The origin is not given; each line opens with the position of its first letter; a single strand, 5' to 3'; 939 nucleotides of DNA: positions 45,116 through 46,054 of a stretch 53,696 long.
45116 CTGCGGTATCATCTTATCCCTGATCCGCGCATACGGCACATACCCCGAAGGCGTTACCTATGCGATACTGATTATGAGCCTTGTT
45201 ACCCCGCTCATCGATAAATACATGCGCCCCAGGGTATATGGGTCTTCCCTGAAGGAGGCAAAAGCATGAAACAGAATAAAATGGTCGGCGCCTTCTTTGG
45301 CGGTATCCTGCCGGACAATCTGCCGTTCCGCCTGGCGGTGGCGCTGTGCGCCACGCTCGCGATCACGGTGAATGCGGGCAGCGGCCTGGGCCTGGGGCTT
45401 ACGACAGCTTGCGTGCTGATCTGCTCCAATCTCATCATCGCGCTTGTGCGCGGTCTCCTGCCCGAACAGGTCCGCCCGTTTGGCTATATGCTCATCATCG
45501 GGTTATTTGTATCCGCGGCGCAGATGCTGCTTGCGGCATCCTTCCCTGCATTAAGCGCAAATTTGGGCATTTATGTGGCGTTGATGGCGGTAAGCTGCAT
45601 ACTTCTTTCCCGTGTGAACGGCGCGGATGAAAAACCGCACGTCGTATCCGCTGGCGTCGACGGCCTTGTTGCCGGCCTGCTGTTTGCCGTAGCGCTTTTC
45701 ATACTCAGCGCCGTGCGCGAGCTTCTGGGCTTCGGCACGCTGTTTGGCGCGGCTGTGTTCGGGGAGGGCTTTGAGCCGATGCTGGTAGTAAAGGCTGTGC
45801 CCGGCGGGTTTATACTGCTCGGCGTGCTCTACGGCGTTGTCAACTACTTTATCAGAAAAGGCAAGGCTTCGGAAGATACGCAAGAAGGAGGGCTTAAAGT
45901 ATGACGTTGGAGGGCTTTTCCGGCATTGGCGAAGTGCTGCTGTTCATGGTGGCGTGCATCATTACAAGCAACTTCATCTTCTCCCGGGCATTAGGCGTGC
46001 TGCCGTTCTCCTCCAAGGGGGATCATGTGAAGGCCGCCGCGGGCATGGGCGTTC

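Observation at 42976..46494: Four-gene Rnf-like cluster (C-D-E-A) lacking rnfG and rnfB, with an RnfA that has lost both conserved cysteines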

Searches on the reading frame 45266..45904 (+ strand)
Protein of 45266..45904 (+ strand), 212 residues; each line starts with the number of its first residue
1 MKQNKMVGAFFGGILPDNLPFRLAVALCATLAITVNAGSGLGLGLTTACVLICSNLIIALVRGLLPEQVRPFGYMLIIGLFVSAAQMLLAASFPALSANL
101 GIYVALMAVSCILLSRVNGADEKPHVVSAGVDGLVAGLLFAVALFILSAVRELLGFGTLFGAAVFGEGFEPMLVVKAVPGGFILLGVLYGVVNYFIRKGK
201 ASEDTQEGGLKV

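Call 3: search_protein_families(library=pfam, proteins=[window:45266-45904:+], max_evalue=0.01)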
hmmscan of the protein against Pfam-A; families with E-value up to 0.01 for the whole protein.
window:45266-45904:+ (212 aa): 1 family
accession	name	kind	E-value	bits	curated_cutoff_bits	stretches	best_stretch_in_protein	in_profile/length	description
PF02508.19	Rnf-Nqr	-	3.9e-37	128.4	23.8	1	8-188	3-173/174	Rnf-Nqr subunit, membrane protein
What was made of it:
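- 45266..45904 (+): rnfE-like: keeps C28, C111 and R70, but E115 has become Asn118. It is only 40% identical to the sister-lineage RnfE. PF02508 (call 3).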

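Call 4: search_protein_families(library=ncbifam, proteins=[window:45266-45904:+], max_evalue=0.01)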
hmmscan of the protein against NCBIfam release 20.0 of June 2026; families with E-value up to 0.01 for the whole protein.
window:45266-45904:+ (212 aa): 9 families
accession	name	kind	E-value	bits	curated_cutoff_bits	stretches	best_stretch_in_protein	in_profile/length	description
NF009070.0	PRK12405.1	subfamily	9.6e-43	146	184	1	6-204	4-215/231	electron transport complex subunit RsxE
TIGR01948.1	rnfE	subfamily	3.9e-39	134.3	213.4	1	12-195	6-193/196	RnfABCDGE type electron transport complex subunit E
NF041839.1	rnfE_Methano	equivalog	6.4e-33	114.3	350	1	8-197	4-196/203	Rnf electron transport complex subunit RnfE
NF006777.0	PRK09292.1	equivalog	5.3e-27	94.9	235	1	14-195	14-201/209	NADH:ubiquinone reductase (Na(+)-transporting) subunit D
TIGR01939.1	nqrD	equivalog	8.5e-25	87.8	244.85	1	9-193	9-199/207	NADH:ubiquinone reductase (Na(+)-transporting) subunit D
TIGR01943.1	rnfA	subfamily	1.1e-10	42.2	229.3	1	10-154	7-157/190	RnfABCDGE type electron transport complex subunit A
NF003481.0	PRK05151.1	equivalog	1.5e-09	38.3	240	1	11-155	9-159/193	electron transport complex subunit RsxA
TIGR01940.1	nqrE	equivalog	1.3e-08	35.5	247.55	1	7-156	4-169/200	NADH:ubiquinone reductase (Na(+)-transporting) subunit E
NF041835.1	rnfA_Methano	equivalog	6.5e-08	33.2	300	1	1-153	1-159/195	Rnf electron transport complex subunit RnfA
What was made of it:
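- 45266..45904 (+): TIGR01948 134 bits against a cutoff of 213 (call 4).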

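Call 9: search_solved_structures(query=window:45266-45904:+, show_alignments=4, max_evalue=0.001)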
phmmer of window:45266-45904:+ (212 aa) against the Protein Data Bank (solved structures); distinct sequences matched with E-value up to 0.001: 7.
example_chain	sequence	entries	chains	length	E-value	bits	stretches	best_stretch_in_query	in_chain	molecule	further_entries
7zc6_E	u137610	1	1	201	3.2e-38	134.9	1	10-200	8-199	RnfE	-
9eri_E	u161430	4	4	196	6.8e-37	130.5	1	12-198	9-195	Na(+)-translocating ferredoxin:NAD(+) oxidoreductase complex subunit E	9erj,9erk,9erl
8ahx_E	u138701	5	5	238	1.4e-19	74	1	17-191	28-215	Ion-translocating oxidoreductase complex subunit E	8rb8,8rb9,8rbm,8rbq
7xk3_D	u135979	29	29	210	2.9e-17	66.5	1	16-195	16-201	Na(+)-translocating NADH-quinone reductase subunit D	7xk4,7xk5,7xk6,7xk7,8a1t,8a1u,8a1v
7zc6_A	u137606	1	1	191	9.9e-07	32.1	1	9-159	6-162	RnfA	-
9eri_A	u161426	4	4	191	5.8e-05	26.3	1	12-159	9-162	Na(+)-translocating ferredoxin:NAD(+) oxidoreductase complex subunit A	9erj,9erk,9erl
7xk3_E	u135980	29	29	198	8.2e-05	25.8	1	13-157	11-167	Na(+)-translocating NADH-quinone reductase subunit E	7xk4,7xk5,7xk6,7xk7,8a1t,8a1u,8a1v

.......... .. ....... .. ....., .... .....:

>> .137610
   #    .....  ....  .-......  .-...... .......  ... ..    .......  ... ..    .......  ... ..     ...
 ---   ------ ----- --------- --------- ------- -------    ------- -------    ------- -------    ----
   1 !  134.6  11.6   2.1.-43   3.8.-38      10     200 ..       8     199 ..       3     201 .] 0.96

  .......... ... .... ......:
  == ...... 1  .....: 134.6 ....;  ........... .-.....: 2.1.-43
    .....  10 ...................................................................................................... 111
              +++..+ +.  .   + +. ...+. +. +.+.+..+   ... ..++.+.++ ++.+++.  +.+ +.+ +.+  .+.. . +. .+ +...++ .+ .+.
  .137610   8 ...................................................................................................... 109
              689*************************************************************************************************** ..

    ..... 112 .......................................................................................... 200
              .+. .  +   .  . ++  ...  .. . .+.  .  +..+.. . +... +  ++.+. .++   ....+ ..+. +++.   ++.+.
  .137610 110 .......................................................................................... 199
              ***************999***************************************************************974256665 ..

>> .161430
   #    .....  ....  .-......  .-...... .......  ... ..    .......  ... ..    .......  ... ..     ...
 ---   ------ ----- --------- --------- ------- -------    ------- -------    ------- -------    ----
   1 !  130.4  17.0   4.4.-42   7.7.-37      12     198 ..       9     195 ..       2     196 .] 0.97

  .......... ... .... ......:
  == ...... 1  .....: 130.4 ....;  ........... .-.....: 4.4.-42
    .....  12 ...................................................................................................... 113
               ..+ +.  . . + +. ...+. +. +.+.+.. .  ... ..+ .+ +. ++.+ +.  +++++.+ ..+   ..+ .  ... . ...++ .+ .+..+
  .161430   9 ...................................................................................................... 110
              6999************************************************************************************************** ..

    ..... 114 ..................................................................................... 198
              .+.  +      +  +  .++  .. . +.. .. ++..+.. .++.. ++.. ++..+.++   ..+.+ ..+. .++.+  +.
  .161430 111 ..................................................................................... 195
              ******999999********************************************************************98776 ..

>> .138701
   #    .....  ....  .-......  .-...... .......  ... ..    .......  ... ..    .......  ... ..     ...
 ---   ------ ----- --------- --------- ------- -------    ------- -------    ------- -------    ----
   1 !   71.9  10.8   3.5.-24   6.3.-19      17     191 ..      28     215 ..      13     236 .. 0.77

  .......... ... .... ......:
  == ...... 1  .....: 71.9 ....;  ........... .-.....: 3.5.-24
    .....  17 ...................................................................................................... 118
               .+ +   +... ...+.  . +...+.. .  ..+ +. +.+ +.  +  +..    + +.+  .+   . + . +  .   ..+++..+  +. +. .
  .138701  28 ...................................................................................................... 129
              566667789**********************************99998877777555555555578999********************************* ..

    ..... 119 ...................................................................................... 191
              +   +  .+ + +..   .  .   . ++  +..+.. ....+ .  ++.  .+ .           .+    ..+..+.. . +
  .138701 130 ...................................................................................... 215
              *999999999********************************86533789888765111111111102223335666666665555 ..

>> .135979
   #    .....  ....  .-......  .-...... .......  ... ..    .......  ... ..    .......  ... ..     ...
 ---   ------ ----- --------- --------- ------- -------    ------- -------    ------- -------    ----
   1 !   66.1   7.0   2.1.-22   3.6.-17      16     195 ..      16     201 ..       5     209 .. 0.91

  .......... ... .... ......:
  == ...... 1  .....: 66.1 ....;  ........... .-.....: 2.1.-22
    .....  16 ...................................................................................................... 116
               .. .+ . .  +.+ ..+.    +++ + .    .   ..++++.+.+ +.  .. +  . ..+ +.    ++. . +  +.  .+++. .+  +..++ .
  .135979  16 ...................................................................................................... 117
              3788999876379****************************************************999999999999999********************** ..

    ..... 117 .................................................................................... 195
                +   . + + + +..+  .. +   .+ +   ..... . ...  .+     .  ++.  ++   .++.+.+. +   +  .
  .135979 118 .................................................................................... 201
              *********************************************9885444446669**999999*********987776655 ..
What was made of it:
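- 45266..45904 (+): PDB alignment (call 9).
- Checked: RnfE keeps C28 and C111, equivalent to C25 and C108 (call 9).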
